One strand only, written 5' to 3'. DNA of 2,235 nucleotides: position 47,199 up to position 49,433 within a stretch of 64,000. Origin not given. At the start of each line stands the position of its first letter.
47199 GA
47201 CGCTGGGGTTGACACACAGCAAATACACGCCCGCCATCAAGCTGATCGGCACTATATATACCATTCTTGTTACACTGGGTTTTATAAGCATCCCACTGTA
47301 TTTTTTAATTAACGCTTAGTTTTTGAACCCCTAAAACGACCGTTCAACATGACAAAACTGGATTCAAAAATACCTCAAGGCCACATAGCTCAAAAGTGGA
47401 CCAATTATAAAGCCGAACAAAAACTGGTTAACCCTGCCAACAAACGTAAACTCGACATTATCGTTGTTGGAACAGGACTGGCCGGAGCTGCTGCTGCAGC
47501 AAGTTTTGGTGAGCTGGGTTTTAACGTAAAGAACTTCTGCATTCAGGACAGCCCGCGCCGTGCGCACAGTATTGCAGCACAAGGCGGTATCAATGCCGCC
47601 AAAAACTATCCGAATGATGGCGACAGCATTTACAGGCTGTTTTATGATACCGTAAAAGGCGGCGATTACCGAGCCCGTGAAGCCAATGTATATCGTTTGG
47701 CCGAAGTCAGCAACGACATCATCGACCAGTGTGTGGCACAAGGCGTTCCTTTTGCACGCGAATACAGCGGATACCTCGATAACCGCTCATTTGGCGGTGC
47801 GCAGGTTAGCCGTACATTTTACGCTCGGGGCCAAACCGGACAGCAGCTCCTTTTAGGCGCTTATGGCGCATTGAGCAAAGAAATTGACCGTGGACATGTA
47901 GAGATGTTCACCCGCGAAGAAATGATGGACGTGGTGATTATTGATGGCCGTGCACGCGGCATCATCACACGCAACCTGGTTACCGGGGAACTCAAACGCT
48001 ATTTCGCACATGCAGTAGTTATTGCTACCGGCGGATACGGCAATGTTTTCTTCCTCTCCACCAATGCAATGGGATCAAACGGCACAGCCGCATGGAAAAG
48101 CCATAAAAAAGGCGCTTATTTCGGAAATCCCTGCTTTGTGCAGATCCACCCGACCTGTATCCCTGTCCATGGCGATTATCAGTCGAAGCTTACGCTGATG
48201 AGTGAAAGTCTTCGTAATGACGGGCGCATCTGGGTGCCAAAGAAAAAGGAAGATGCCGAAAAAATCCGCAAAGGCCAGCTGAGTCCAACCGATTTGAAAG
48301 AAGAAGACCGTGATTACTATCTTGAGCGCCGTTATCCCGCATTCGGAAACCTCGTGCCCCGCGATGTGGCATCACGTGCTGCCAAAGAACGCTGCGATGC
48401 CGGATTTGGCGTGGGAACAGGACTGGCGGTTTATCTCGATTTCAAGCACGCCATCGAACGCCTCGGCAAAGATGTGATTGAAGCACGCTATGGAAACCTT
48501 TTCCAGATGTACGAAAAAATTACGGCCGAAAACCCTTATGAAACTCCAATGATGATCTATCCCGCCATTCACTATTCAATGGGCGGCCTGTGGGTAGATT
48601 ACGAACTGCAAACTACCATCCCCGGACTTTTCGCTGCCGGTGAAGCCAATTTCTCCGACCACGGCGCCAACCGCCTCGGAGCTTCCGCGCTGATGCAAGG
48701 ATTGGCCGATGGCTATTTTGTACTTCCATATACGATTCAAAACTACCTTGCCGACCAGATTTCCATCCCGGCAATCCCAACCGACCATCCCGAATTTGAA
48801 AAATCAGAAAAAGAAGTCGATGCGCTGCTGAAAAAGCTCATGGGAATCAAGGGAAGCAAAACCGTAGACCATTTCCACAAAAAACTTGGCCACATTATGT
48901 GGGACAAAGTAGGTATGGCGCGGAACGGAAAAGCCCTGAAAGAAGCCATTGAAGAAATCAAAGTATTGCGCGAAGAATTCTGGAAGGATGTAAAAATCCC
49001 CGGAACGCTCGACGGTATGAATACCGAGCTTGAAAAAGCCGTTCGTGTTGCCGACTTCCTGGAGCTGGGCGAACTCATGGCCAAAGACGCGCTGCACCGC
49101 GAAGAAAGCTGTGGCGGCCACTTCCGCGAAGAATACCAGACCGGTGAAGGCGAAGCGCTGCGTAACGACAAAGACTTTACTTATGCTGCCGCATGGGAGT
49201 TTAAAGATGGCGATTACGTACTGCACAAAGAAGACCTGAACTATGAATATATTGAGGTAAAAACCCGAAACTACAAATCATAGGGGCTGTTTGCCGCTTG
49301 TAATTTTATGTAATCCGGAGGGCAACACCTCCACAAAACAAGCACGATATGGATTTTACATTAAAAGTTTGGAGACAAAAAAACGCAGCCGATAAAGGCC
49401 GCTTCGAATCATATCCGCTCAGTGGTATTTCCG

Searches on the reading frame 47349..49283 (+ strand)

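Call 53: search_protein_families(library=pfam, proteins=[window:47349-49283:+], max_evalue=0.001)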
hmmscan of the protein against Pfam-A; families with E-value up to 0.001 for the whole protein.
window:47349-49283:+ (644 aa): 6 families
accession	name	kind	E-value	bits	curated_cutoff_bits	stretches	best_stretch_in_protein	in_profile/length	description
PF00890.30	FAD_binding_2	-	2.1e-57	195.6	20.4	1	36-448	1-414/414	FAD binding domain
PF02910.25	Succ_DH_flav_C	-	1.5e-37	128.9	20.8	1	510-642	1-130/130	Fumarate reductase flavoprotein C-term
PF07992.20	Pyr_redox_2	-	1.4e-07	31.6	26.1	1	36-235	2-115/291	Pyridine nucleotide-disulphide oxidoreductase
PF01266.30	DAO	-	2.1e-05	24.6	27.9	0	36-234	1-208/353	FAD dependent oxidoreductase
PF01134.28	GIDA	-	0.00022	20.8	22.1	0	36-61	1-26/391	Glucose inhibited division protein A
PF03486.20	HI0933_like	-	0.00047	20.1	50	0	36-85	2-51/244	HI0933-like protein Rossmann domain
